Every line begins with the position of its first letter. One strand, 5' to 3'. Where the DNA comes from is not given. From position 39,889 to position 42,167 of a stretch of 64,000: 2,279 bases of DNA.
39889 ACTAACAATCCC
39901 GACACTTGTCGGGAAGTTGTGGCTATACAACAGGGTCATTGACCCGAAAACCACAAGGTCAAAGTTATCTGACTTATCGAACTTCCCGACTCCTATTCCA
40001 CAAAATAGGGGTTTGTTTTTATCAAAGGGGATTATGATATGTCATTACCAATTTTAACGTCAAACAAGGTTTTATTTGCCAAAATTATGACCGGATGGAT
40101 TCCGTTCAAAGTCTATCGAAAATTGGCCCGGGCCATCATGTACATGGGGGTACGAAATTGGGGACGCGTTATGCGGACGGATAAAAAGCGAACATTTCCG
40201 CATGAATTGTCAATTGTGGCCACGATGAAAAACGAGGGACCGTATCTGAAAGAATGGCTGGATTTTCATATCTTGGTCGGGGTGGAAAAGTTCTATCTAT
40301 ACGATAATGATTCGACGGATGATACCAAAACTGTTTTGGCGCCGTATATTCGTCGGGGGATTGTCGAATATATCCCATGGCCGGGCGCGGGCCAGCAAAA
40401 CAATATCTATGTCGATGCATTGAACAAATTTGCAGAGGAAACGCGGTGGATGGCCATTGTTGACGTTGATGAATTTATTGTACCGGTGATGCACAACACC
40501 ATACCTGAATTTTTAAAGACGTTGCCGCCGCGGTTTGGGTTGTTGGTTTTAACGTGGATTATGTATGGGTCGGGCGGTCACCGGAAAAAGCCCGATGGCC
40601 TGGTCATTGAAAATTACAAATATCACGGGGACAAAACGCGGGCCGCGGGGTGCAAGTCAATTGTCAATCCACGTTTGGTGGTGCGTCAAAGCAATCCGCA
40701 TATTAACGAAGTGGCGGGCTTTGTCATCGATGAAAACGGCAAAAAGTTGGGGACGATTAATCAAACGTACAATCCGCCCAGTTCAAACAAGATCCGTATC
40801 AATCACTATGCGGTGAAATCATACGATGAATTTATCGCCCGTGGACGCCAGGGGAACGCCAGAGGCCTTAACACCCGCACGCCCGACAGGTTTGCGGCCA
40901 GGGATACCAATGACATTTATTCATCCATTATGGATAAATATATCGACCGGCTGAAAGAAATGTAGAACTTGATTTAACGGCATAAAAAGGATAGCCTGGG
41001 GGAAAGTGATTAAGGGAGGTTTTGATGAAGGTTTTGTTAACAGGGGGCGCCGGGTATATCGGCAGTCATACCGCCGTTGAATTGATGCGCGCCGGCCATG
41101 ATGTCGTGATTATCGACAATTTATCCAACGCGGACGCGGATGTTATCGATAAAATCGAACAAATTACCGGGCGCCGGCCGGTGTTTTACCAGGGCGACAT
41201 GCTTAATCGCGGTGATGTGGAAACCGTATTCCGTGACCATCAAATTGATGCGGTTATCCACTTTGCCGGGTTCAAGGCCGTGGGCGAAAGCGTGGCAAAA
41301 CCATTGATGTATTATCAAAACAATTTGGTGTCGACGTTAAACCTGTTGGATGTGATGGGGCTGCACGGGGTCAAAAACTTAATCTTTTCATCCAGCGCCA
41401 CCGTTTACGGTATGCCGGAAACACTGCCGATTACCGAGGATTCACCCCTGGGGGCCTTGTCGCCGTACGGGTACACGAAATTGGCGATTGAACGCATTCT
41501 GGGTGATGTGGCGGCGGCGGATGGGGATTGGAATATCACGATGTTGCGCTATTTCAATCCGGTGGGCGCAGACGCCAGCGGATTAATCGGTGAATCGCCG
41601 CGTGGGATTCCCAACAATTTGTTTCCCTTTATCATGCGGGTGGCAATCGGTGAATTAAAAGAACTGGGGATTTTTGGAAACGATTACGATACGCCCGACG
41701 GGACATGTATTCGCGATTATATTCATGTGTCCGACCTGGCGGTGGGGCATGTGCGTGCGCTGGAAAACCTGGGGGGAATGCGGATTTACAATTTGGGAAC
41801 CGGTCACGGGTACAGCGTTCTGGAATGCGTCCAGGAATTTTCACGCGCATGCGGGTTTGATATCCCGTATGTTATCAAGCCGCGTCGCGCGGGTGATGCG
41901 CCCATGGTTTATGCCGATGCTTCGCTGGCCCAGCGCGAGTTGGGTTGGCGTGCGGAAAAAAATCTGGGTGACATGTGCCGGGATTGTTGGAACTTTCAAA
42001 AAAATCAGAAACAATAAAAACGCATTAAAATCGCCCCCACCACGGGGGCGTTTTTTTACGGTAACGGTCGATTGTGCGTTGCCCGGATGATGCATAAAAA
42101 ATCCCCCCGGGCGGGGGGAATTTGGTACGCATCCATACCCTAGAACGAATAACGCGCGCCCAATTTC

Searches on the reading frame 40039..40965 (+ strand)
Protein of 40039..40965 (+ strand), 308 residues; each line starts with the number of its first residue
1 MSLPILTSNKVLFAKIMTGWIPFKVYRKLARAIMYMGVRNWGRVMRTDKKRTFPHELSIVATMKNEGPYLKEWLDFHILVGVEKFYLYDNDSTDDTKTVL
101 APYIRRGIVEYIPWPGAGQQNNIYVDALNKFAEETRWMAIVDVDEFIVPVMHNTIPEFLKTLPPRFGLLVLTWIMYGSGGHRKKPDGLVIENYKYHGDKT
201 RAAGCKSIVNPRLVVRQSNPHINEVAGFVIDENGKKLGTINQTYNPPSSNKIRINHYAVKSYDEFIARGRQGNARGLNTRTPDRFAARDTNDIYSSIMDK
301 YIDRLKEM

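Call 23: search_protein_families(library=pfam, proteins=[window:40039-40965:+], max_evalue=0.01)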
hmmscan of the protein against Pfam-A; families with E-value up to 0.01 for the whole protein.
window:40039-40965:+ (308 aa): 2 families
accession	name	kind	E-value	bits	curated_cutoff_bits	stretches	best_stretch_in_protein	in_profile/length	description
PF01697.33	Glyco_transf_92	-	8.7e-23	81.6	23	1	69-218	19-185/249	Glycosyltransferase family 92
PF13704.12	Glyco_tranf_2_4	-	6e-15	56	27.5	1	64-158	1-97/98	Glycosyl transferase family 2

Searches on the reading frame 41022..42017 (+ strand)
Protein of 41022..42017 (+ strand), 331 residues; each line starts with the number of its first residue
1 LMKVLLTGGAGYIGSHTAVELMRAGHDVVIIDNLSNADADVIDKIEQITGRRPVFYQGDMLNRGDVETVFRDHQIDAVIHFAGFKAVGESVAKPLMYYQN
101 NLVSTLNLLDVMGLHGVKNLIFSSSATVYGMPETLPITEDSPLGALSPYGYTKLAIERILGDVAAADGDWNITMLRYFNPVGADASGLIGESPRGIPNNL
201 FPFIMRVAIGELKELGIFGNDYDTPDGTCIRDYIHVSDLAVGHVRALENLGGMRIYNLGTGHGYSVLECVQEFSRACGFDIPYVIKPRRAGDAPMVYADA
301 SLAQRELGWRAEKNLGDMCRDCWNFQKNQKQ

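Call 23: search_protein_families(library=pfam, proteins=[window:41022-42017:+], max_evalue=0.01)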
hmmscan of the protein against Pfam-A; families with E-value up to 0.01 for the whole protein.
window:41022-42017:+ (331 aa): 12 families
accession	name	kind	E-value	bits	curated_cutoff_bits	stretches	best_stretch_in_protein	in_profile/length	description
PF01370.27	Epimerase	-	2.6e-56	191.2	20.9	1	4-259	1-240/240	NAD dependent epimerase/dehydratase family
PF16363.11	GDP_Man_Dehyd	-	4.3e-53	181.4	27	1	5-321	1-331/332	GDP-mannose 4,6 dehydratase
PF01073.25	3Beta_HSD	-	3.3e-12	46.5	22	1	6-130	2-121/280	3-beta hydroxysteroid dehydrogenase/isomerase family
PF02719.21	Polysacc_synt_2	-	1.8e-11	44.2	20.2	1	4-182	1-173/293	Polysaccharide biosynthesis protein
PF04321.23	RmlD_sub_bind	-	6.5e-11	42.3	27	1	2-160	1-136/287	RmlD substrate binding domain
PF00106.31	adh_short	-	1.5e-07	31.6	26.6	1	4-86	3-89/195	short chain dehydrogenase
PF13460.12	NAD_binding_10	-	2.1e-07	31.4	27.2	1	8-159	1-130/184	NAD(P)H-binding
PF08659.16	KR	-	7.2e-05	23.2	22.6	1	4-85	3-92/180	KR domain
PF13561.12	adh_short_C2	-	0.00069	19.7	27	1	13-87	8-84/236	Enoyl-(Acyl carrier protein) reductase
PF07993.18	NAD_binding_4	-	0.0008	19.1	20.1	0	6-177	1-204/258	Male sterility protein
PF03721.20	UDPG_MGDP_dh_N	-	0.0035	17.4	27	1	9-33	7-31/187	UDP-glucose/GDP-mannose dehydrogenase family, NAD binding domain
PF01266.30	DAO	-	0.0085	16.1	27.9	0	9-32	6-29/353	FAD dependent oxidoreductase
